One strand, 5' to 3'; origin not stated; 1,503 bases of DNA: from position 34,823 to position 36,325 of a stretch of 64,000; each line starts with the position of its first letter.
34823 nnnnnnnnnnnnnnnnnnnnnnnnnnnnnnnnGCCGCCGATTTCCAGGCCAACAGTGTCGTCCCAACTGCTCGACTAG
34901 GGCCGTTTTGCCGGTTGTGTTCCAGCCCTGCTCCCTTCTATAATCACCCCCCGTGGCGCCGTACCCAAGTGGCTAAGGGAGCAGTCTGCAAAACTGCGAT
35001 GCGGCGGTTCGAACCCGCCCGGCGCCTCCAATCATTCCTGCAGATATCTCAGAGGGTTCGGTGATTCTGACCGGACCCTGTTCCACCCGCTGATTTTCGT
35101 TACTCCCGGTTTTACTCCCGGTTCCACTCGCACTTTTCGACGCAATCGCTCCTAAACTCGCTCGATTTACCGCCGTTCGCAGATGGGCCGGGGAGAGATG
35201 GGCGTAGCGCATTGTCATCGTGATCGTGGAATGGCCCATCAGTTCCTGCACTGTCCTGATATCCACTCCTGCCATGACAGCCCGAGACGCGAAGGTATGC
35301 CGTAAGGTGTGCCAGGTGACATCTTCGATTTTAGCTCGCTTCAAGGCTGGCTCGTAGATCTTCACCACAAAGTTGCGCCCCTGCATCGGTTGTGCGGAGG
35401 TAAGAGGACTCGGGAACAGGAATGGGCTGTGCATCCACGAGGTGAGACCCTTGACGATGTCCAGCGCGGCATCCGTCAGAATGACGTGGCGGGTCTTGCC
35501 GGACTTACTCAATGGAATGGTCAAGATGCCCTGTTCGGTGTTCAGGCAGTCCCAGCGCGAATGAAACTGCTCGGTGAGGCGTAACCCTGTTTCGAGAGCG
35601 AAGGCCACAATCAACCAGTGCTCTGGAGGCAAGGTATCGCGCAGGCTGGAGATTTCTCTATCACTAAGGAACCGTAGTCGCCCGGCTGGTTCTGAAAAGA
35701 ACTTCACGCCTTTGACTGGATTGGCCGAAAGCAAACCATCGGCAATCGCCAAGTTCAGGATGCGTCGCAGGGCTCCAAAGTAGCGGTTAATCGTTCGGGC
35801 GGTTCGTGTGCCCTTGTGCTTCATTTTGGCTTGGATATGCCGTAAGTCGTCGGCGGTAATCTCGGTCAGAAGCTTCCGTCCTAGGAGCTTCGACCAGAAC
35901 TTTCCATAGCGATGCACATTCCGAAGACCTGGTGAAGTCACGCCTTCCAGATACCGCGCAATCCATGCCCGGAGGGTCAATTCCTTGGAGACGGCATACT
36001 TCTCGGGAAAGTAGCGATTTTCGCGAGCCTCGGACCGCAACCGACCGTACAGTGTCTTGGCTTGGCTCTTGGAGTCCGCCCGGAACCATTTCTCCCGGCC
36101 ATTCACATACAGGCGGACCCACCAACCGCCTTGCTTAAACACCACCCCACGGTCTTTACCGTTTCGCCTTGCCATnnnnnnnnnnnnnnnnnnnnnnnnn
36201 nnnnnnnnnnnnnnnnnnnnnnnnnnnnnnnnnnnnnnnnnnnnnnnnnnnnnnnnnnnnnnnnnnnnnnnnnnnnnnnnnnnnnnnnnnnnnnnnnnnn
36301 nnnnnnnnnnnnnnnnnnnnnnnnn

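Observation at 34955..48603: Tandem array of mini integrative elements at tRNA-Cys: one autonomous helper plus int-less derivatives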

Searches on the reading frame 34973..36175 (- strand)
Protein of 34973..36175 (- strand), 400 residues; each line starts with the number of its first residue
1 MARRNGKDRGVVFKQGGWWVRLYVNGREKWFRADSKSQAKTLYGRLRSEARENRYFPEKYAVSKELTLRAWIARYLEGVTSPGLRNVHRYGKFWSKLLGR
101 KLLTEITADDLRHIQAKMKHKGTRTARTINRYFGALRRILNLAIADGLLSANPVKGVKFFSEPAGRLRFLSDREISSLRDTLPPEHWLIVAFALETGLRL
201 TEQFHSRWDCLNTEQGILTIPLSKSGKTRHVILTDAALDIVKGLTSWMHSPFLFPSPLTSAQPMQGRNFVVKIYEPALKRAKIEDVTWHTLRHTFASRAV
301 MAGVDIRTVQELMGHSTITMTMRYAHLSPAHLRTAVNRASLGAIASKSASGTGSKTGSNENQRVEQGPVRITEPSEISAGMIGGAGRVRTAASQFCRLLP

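Call 7: search_protein_families(library=pfam, proteins=[window:34973-36175:-], max_evalue=0.01)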
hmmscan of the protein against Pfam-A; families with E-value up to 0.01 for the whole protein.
window:34973-36175:- (400 aa): 4 families
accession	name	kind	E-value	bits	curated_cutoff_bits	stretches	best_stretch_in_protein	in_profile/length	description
PF00589.27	Phage_integrase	-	9.1e-30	104.1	27.1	1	179-330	12-171/172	Phage integrase family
PF13102.12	Phage_int_SAM_5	-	0.0002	22.1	22.3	1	103-155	43-94/98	Phage integrase SAM-like domain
PF22022.2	Phage_int_M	-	0.002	18.8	27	1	69-155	6-91/96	Phage integrase central domain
PF02899.23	Phage_int_SAM_1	-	0.003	18.2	22.3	0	85-145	24-81/83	Phage integrase, N-terminal SAM-like domain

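Call 12: search_protein_families(library=phrogs, proteins=[window:34973-36175:-], max_evalue=0.01)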
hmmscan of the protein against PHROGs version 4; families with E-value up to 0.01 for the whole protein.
window:34973-36175:- (400 aa): 9 families
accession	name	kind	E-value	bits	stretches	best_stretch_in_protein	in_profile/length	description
phrog_1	-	integration and excision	2.3e-67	229.7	1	15-340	121-448/611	integrase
phrog_216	-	integration and excision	1.1e-38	134.1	1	118-341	1-238/301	integrase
phrog_35951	-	unknown function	3.8e-14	53.9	1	272-352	7-85/97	-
phrog_7269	-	integration and excision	1.3e-13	51.7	1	285-342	27-85/89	integrase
phrog_7685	-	integration and excision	2.9e-10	41.1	1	272-336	169-232/240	integrase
phrog_23271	-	unknown function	1.8e-06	28.8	1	285-325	8-48/67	-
phrog_7244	-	integration and excision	2.4e-05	24.7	1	63-209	70-221/263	integrase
phrog_34557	-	integration and excision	6.7e-05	23.7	1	285-327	124-166/183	integrase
phrog_25190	-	integration and excision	0.0022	19.3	1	278-333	39-95/109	integrase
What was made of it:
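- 34973..36175 (-): Tyrosine integrase, 400 aa. Its last codons run into the tRNA gene. PF00589 E 9e-30, phrog_1 E 2e-67 (calls 7, 12).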

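Call 63: search_protein_families(library=ncbifam, proteins=[window:34973-36175:-], max_evalue=0.01)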
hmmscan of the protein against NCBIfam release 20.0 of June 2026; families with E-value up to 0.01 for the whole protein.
window:34973-36175:- (400 aa): 12 families
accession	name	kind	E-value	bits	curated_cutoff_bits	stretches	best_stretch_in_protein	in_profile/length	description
TIGR02224.1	recomb_XerC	equivalog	3.6e-28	98.8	335.15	1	88-337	26-287/295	tyrosine recombinase XerC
NF040815.2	recomb_XerA_Arch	equivalog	3.1e-27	95.8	220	1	101-334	33-261/263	site-specific tyrosine recombinase/integron integrase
NF001399.0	PRK00283.1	subfamily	1.9e-24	86.5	279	1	102-338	47-294/300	tyrosine recombinase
TIGR02225.1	recomb_XerD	equivalog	1.1e-23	84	329.6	1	89-338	27-285/290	site-specific tyrosine recombinase XerD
TIGR02249.1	integrase_gron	subfamily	1.6e-20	73.7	265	2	276-328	248-301/315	integron integrase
NF011946.0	PRK15417.1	equivalog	3.2e-13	49.6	435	1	274-344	261-330/337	integron integrase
NF003462.0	PRK05084.1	equivalog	1.4e-11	43.8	267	1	285-339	302-356/360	tyrosine recombinase XerS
NF002331.0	PRK01287.1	subfamily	1.4e-07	30.8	371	1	196-335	174-320/365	site-specific tyrosine recombinase XerC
NF047926.1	integrase_GmtZ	equivalog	1.8e-06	26.2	600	1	286-350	428-493/784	gamma-mobile-trio integrase GmtZ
NF040693.1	recomb_GmtY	equivalog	4.4e-05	22.9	340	1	249-334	349-439/441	gamma-mobile-trio recombinase GmtY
NF007371.0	PRK09871.1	subfamily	0.00075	19.1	222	1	283-333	130-180/198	tyrosine-type DNA invertase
NF007370.0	PRK09870.1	subfamily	0.0087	15.7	221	0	272-326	123-178/200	tyrosine-type DNA invertase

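Call 89: find_encoding_contigs(protein=window:34973-36175:-, flank=4000, max_places=10)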
Protein window:34973-36175:- (400 aa): 10 contigs read that carry it; 10 places shown.
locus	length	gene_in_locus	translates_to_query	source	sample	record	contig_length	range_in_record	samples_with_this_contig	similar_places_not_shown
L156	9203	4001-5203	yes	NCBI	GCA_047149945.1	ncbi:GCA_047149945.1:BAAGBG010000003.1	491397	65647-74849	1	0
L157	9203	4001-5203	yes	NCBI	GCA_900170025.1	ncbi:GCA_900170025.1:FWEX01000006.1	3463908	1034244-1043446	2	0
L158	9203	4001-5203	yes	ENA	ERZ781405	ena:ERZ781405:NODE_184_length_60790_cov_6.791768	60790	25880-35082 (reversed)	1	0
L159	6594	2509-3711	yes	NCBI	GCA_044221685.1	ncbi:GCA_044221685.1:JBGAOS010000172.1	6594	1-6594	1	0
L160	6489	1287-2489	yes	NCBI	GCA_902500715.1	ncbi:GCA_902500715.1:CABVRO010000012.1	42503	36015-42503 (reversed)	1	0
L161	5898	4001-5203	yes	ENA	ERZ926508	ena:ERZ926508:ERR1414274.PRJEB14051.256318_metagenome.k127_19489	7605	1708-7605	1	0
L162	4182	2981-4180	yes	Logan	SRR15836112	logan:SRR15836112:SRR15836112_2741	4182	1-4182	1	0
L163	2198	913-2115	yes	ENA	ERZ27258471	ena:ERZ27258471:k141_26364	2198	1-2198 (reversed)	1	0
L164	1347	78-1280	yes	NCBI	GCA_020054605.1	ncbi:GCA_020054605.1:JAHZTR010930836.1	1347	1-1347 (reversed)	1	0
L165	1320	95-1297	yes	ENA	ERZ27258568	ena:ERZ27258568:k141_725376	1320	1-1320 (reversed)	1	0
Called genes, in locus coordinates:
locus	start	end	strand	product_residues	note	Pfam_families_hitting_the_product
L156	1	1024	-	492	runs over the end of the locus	PF00672:HAMP, PF00512:HisKA, PF02518:HATPase_c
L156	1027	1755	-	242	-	PF00072:Response_reg, PF23198:PDE8A_N (faint), PF00486:Trans_reg_C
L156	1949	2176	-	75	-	-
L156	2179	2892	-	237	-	-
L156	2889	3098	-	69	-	PF12728:HTH_17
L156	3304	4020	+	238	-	-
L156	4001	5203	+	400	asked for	PF00589:Phage_integrase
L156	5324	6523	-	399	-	PF04551:GcpE, PF26540:GcpE_C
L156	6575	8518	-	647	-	PF13292:DXP_synthase_N, PF02775:TPP_enzyme_C (weak), PF02779:Transket_pyr, PF02780:Transketolase_C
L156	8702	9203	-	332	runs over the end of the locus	PF11383:DUF3187, PF13557:Phenol_MetA_deg (faint)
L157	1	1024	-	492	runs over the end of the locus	PF00672:HAMP, PF00512:HisKA, PF02518:HATPase_c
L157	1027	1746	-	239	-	PF00072:Response_reg, PF23198:PDE8A_N (faint), PF00486:Trans_reg_C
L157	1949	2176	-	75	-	-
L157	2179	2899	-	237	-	-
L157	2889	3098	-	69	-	PF12728:HTH_17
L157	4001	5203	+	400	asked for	PF00589:Phage_integrase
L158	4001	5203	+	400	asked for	PF00589:Phage_integrase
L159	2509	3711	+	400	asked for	PF00589:Phage_integrase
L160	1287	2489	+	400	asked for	PF00589:Phage_integrase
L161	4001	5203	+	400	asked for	PF00589:Phage_integrase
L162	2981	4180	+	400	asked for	PF00589:Phage_integrase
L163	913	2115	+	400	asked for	PF00589:Phage_integrase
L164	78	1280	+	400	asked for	PF00589:Phage_integrase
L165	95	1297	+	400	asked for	PF00589:Phage_integrase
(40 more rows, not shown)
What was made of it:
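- Tried and rejected: Contigs carrying int are all chromosomal or end in the repeat (call 89).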
